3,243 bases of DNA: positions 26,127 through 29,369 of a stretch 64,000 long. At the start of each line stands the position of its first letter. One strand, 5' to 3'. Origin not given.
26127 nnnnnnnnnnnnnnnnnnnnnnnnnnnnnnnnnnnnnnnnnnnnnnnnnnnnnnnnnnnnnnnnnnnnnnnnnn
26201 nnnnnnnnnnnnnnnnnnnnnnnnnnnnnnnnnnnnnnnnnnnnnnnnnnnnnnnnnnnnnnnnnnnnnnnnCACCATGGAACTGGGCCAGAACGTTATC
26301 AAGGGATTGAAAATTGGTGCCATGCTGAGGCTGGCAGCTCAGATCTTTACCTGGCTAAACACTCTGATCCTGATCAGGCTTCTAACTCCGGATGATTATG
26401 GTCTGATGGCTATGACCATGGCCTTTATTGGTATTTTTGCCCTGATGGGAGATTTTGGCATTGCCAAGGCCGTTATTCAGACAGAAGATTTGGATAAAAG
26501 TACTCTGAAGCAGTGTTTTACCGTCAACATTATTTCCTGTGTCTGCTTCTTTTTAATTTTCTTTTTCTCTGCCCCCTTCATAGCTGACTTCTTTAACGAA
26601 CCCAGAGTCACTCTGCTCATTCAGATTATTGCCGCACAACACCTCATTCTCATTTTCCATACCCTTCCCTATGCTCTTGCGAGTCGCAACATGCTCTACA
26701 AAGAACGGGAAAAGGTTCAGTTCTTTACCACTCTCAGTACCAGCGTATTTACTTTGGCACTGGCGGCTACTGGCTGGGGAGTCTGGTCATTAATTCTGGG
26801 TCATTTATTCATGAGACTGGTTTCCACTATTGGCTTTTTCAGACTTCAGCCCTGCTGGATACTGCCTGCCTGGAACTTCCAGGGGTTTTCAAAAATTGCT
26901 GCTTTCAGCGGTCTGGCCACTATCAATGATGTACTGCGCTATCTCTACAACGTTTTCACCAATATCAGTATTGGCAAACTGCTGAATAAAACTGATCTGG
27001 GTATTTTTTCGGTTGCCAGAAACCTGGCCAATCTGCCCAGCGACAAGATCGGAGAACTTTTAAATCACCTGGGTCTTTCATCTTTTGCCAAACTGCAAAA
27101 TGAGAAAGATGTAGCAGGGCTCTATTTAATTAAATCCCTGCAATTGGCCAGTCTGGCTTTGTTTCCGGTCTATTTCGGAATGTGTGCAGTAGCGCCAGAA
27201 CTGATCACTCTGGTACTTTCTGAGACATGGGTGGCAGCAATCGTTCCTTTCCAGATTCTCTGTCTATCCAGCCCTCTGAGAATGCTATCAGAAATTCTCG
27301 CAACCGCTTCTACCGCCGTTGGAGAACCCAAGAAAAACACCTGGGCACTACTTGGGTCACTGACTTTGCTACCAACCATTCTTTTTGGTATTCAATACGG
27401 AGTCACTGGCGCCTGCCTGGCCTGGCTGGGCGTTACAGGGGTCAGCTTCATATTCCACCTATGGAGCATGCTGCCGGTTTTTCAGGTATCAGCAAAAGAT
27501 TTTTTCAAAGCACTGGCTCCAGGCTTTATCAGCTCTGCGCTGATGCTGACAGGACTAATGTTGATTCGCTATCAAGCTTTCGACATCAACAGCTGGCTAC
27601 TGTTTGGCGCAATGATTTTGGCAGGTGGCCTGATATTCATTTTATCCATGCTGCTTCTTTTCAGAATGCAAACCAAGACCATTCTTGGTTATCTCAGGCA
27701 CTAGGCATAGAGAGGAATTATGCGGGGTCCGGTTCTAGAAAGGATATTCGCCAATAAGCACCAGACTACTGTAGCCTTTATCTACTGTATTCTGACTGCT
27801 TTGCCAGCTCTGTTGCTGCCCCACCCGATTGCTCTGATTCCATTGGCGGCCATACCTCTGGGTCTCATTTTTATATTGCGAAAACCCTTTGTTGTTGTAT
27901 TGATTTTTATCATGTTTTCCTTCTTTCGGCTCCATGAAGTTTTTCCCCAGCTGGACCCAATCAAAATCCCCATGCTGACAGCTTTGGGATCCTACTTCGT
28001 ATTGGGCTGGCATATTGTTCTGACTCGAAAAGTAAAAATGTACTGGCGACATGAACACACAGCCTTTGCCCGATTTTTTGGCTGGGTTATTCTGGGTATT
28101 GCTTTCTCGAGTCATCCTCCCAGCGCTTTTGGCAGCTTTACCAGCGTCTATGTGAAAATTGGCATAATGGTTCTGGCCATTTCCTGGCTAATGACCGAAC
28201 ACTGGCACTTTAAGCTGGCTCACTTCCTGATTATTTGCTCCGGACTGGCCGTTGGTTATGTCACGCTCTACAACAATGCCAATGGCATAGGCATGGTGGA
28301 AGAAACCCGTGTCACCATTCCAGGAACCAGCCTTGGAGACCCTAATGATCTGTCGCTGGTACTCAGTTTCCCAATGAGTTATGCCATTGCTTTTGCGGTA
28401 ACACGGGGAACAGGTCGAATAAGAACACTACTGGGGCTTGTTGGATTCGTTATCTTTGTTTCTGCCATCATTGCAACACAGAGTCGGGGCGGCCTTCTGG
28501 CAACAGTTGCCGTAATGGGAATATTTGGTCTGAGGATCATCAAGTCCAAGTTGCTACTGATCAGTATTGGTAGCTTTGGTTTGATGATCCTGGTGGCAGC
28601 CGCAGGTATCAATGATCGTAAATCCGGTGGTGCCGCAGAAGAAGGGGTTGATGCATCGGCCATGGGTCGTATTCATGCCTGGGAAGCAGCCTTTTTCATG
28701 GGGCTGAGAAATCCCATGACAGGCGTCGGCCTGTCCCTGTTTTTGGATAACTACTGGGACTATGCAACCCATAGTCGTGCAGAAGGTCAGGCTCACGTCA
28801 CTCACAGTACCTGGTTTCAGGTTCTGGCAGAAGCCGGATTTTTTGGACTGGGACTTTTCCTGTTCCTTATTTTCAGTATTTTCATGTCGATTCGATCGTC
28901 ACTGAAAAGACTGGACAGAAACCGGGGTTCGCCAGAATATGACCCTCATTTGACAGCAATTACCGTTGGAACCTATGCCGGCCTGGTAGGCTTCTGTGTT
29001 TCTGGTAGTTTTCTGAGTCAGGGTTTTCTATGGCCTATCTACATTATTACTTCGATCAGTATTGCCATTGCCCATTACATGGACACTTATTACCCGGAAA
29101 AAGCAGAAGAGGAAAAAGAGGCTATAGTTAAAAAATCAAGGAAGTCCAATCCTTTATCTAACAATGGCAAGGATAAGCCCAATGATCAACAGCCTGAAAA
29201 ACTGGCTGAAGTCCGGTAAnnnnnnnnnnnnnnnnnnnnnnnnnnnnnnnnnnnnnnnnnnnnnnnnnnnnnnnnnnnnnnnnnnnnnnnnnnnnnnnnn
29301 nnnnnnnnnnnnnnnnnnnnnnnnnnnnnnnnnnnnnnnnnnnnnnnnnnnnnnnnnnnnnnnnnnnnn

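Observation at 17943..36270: An 18-kb polysaccharide locus that mirrors the Vibrio fischeri syp (symbiosis polysaccharide) locus gene for gene, with the A-D module inverted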

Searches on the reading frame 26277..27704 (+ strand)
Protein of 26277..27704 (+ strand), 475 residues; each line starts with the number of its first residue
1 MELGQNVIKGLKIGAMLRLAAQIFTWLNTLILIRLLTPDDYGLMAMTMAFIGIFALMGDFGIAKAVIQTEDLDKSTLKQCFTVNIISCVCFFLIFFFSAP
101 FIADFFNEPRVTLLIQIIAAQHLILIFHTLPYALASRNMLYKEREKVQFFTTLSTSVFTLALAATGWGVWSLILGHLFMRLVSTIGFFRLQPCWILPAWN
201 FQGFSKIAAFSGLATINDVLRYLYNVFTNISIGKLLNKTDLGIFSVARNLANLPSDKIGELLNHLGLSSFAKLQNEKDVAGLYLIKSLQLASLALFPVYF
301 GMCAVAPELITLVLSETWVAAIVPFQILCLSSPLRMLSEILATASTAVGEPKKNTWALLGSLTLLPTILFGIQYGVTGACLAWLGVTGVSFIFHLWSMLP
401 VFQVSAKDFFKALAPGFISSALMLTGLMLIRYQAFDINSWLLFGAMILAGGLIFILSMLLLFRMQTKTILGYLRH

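Call 3: search_protein_families(library=pfam, proteins=[window:26277-27704:+])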
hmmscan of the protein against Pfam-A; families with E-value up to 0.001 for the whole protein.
window:26277-27704:+ (475 aa): 2 families
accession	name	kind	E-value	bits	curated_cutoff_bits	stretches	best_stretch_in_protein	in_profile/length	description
PF13440.11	Polysacc_synt_3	-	2e-66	224.6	23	1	31-322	1-292/293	Polysaccharide biosynthesis protein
PF01943.22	Polysacc_synt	-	5.3e-22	79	28.2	1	15-258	9-258/274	Polysaccharide biosynthesis protein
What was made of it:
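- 26277..27704 (+): Wzx (MOP/PST) flippase in the SypK position, but from a different lineage (WzxC/TuaB-like). Pfam Polysacc_synt_3 (call 3).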

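Call 5: search_protein_families(library=ncbifam, max_evalue=0.01, proteins=[window:26277-27704:+])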
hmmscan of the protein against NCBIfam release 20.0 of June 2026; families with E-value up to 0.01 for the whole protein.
window:26277-27704:+ (475 aa): 3 families
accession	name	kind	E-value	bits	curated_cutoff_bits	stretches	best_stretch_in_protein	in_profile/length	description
NF007773.0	PRK10459.1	equivalog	1.3e-48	166.2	273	1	3-461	3-467/492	MOP flippase family protein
NF058658.1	Oglyco_Wzx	exception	3.5e-39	135.1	720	1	4-472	7-474/478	O-glycosylation flippase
NF047674.1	TeichurnBiosyTuaB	equivalog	1.6e-37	129.7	580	1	5-458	6-466/469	teichuronic acid biosynthesis protein TuaB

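Call 7: find_encoding_contigs(protein=window:26277-27704:+, flank=10000, max_places=6)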
Protein window:26277-27704:+ (475 aa): 5 contigs read that carry it; 3 places shown.
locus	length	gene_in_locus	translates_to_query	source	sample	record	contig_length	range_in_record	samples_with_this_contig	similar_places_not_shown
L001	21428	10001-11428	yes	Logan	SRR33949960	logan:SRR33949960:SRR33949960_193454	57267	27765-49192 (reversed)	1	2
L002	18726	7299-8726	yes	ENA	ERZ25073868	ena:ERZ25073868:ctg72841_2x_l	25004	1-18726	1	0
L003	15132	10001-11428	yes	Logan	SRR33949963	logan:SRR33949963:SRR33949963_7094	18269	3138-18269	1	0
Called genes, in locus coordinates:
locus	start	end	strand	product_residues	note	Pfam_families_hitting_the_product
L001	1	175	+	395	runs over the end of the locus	-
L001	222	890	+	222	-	PF02698:DUF218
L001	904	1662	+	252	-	PF00497:SBP_bac_3 (weak)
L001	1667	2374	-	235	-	-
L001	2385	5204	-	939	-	PF02563:Poly_export, PF10531:SLBB, PF22461:SLBB_2 (weak), PF10531:SLBB, PF22461:SLBB_2, PF10531:SLBB, PF22461:SLBB_2 (weak), PF10531:SLBB (weak)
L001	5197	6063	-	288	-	-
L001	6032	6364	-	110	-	PF01740:STAS, PF13466:STAS_2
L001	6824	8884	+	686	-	PF00990:GGDEF, PF00563:EAL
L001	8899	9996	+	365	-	PF13439:Glyco_transf_4, PF13579:Glyco_trans_4_4, PF00534:Glycos_transf_1, PF13692:Glyco_trans_1_4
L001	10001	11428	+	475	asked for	PF01943:Polysacc_synt, PF13440:Polysacc_synt_3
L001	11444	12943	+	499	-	PF04932:Wzy_C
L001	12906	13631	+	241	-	PF00132:Hexapep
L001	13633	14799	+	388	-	PF00534:Glycos_transf_1 (weak), PF13692:Glyco_trans_1_4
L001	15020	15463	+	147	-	-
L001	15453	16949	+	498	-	PF02706:Wzz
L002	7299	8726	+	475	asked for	PF01943:Polysacc_synt, PF13440:Polysacc_synt_3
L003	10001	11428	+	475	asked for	PF01943:Polysacc_synt, PF13440:Polysacc_synt_3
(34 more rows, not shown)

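Call 13: find_homologous_proteins(query=window:26277-27704:+, max_evalue=1e-20)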
Query window:26277-27704:+ (475 aa): 214 proteins with E <= 1e-20 among 8000 candidates; the best 120 are listed.
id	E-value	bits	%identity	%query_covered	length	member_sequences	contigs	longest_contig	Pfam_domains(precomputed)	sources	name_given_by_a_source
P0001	0.0e+0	1030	100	100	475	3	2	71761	PF01943.23,PF13440.12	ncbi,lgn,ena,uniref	ncbi:MAG: lipopolysaccharide biosynthesis protein [Endozoicomonas sp.]|uniref:lipopolysaccharide bio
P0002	3.4e-255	866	84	100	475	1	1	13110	PF01943.23,PF13440.12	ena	-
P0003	3.4e-252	856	83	100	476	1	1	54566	PF01943.23,PF13440.12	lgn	-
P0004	4.6e-233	793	76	100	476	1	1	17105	PF01943.23,PF13440.12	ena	-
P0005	3.1e-229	780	75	100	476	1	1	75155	PF01943.23,PF13440.12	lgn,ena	-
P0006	1.1e-225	768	74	100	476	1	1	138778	PF01943.23,PF13440.12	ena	-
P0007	5.3e-222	756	72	100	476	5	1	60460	PF01943.23,PF13440.12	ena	-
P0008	4.6e-220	750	72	100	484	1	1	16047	PF01943.23,PF13440.12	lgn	-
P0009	8.5e-220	749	72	100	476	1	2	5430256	PF01943.23,PF13440.12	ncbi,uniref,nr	ncbi:hypothetical protein GZ77_13015 [Endozoicomonas montiporae]|uniref:Uncharacterized protein n=2 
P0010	1.2e-217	742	72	100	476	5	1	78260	PF01943.23,PF13440.12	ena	-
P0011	1.1e-215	735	71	100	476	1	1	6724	PF01943.23,PF13440.12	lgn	-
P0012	4.4e-215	733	70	100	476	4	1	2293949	PF01943.23,PF13440.12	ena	-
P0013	1.2e-214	732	72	100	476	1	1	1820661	PF01943.23,PF13440.12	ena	-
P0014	2.9e-214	731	71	100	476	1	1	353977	PF01943.23,PF13440.12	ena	-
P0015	1.1e-213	729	70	100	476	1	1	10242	PF01943.23,PF13440.12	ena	-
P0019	3.2e-210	717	70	100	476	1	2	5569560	PF01943.23,PF13440.12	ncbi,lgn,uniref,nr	ncbi:lipopolysaccharide biosynthesis protein [Endozoicomonas elysicola]|uniref:Uncharacterized prote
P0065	7.8e-172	591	61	100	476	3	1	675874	PF01943.23,PF13440.12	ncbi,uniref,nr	ncbi:lipopolysaccharide biosynthesis protein [Endozoicomonas ascidiicola]|uniref:lipopolysaccharide 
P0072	2.9e-117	411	43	100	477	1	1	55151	PF01943.23,PF13440.12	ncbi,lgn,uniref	ncbi:Lipopolysaccharide biosynthesis protein WzxC [invertebrate metagenome]|uniref:Lipopolysaccharid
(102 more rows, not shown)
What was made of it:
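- Taxon: the flippase is 100% identical to a protein of an NCBI 'MAG: Endozoicomonas sp.' (call 13).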

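Call 29: find_encoding_contigs(protein=P0009, flank=10000, max_places=1)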
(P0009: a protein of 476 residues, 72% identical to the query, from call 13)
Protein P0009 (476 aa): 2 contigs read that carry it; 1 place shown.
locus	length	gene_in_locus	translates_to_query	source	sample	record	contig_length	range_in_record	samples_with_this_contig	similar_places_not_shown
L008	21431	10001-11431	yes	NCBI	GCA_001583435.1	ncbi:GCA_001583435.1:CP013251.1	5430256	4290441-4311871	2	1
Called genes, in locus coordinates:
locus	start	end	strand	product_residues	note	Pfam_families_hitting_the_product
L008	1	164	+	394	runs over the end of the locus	-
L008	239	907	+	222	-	PF02698:DUF218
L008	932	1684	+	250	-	PF00497:SBP_bac_3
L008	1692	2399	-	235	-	-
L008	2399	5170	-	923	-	PF02563:Poly_export, PF10531:SLBB (weak), PF22461:SLBB_2, PF10531:SLBB, PF22461:SLBB_2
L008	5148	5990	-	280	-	-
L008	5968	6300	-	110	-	PF13466:STAS_2, PF01740:STAS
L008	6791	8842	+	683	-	PF00990:GGDEF, PF00563:EAL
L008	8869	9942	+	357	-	PF13439:Glyco_transf_4, PF13579:Glyco_trans_4_4, PF00534:Glycos_transf_1, PF13692:Glyco_trans_1_4, PF13524:Glyco_trans_1_2 (weak)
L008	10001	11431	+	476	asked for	PF01943:Polysacc_synt, PF13440:Polysacc_synt_3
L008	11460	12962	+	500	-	PF04932:Wzy_C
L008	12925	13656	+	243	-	PF00132:Hexapep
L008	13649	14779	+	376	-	PF13692:Glyco_trans_1_4 (weak)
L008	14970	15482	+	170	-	-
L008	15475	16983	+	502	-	PF02706:Wzz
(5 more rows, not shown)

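Call 30: find_encoding_contigs(protein=P0019, flank=10000, max_places=1)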
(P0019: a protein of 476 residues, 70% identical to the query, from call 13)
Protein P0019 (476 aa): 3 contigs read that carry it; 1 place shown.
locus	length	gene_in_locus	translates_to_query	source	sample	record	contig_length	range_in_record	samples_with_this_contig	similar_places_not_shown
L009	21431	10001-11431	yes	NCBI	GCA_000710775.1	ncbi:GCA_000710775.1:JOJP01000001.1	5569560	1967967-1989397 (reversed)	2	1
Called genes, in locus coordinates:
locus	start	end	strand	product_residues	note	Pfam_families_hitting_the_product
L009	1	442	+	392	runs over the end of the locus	-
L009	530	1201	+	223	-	PF02698:DUF218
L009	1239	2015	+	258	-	PF00497:SBP_bac_3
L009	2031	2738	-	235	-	-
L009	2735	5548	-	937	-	PF02563:Poly_export, PF10531:SLBB, PF22461:SLBB_2, PF10531:SLBB (weak)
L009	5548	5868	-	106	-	-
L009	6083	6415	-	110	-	PF01740:STAS, PF13466:STAS_2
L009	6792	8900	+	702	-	PF00990:GGDEF, PF00563:EAL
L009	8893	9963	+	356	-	PF13439:Glyco_transf_4, PF13579:Glyco_trans_4_4, PF00534:Glycos_transf_1, PF13692:Glyco_trans_1_4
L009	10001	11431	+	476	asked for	PF01943:Polysacc_synt, PF13440:Polysacc_synt_3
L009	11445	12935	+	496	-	PF04932:Wzy_C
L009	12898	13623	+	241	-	PF00132:Hexapep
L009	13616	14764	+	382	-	PF00534:Glycos_transf_1 (faint), PF13692:Glyco_trans_1_4 (weak)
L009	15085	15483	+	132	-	-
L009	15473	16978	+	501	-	PF02706:Wzz (weak), PF13807:GNVR (weak)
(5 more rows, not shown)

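Call 31: find_encoding_contigs(protein=P0065, flank=10000, max_places=1)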
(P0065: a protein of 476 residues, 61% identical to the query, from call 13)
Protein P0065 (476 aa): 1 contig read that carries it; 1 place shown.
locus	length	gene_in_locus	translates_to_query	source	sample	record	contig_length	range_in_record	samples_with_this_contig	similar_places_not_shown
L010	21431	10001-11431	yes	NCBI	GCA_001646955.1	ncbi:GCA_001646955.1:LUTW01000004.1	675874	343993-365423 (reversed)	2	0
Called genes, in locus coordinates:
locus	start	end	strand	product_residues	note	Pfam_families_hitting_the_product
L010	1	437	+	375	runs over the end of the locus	PF05958:tRNA_U5-meth_tr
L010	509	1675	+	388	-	-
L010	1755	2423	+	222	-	PF02698:DUF218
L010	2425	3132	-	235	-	-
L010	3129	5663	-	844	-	PF02563:Poly_export, PF10531:SLBB, PF22461:SLBB_2, PF10531:SLBB (weak), PF22461:SLBB_2 (weak)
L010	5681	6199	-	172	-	-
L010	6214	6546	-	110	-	PF01740:STAS, PF13466:STAS_2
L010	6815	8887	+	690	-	PF00990:GGDEF, PF00563:EAL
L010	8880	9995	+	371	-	PF13439:Glyco_transf_4, PF13579:Glyco_trans_4_4, PF00534:Glycos_transf_1, PF13692:Glyco_trans_1_4, PF20706:GT4-conflict (faint)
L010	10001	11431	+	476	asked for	PF01943:Polysacc_synt, PF13440:Polysacc_synt_3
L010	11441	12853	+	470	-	PF04932:Wzy_C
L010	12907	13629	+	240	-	PF00132:Hexapep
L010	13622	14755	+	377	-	PF00534:Glycos_transf_1, PF13692:Glyco_trans_1_4, PF13524:Glyco_trans_1_2 (weak)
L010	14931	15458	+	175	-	-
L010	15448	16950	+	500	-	PF02706:Wzz, PF13807:GNVR (weak)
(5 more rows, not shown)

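Call 47: find_encoding_contigs(protein=P0072, flank=10000, max_places=1)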
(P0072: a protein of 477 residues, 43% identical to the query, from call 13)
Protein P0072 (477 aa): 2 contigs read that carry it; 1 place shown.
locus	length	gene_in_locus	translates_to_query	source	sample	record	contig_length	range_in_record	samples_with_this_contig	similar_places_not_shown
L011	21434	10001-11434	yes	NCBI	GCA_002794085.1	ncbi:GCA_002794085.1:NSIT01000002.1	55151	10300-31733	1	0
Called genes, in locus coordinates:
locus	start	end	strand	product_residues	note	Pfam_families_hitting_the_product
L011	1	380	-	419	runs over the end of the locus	PF00464:SHMT, PF00155:Aminotran_1_2, PF01212:Beta_elim_lyase, PF01041:DegT_DnrJ_EryC1 (faint)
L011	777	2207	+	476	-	PF00939:Na_sulph_symp, PF03600:CitMHS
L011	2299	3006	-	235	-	-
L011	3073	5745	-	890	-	PF02563:Poly_export (weak), PF10531:SLBB, PF22461:SLBB_2 (weak), PF10531:SLBB (weak), PF22461:SLBB_2, PF10531:SLBB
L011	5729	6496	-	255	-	-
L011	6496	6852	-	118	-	PF01740:STAS, PF13466:STAS_2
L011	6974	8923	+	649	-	PF00563:EAL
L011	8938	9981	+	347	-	PF13439:Glyco_transf_4, PF13579:Glyco_trans_4_4 (weak), PF00534:Glycos_transf_1, PF13692:Glyco_trans_1_4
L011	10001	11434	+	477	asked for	PF01943:Polysacc_synt, PF13440:Polysacc_synt_3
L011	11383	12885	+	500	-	PF04932:Wzy_C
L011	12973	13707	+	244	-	PF00132:Hexapep, PF14602:Hexapep_2 (weak)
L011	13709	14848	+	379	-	PF00534:Glycos_transf_1 (faint), PF13692:Glyco_trans_1_4 (weak)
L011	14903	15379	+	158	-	-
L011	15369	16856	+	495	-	PF02706:Wzz (weak)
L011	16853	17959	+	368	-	PF13439:Glyco_transf_4, PF00534:Glycos_transf_1, PF13692:Glyco_trans_1_4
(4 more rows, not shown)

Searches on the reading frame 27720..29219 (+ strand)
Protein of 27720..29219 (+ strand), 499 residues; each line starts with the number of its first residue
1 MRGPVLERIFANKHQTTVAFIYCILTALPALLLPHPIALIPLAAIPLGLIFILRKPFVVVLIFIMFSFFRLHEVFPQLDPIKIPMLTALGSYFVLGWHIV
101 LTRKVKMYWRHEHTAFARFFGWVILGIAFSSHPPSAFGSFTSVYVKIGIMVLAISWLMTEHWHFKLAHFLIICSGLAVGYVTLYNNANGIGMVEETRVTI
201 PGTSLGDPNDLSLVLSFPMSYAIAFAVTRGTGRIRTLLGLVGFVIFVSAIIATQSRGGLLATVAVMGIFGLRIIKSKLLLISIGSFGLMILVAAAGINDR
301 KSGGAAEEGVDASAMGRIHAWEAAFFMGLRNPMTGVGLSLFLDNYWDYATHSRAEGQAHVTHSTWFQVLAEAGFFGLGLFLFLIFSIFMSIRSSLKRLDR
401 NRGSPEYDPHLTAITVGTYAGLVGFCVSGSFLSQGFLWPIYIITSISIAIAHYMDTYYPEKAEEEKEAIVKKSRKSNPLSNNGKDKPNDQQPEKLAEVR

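Call 3: search_protein_families(library=pfam, proteins=[window:27720-29219:+])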
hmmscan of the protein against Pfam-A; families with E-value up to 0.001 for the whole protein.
window:27720-29219:+ (499 aa): 1 family
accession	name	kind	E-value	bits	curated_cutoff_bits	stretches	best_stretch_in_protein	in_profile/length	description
PF04932.20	Wzy_C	-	1.5e-19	70.7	31.7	1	242-381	2-149/149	O-Antigen ligase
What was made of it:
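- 27720..29219 (+): SypL-like Wzy-type polymerase (O-antigen-ligase fold). Pfam Wzy_C (call 3).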

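Call 5: search_protein_families(library=ncbifam, max_evalue=0.01, proteins=[window:27720-29219:+])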
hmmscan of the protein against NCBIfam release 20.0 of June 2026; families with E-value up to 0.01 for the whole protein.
window:27720-29219:+ (499 aa): 3 families
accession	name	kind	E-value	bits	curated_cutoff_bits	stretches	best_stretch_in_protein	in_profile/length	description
TIGR03097.1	PEP_O_lig_1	hypoth_equivalog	2.7e-40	138.5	188.1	1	43-453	7-406/408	putative O-glycosylation ligase, exosortase A system-associated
TIGR00947.1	2A73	equivalog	2.9e-10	39.7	366.4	1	85-430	44-398/425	IctB family putative bicarbonate transporter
NF058641.1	TfpM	equivalog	1.8e-06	27.3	600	1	234-396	166-316/421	O-linking oligosaccharyltransferase TfpM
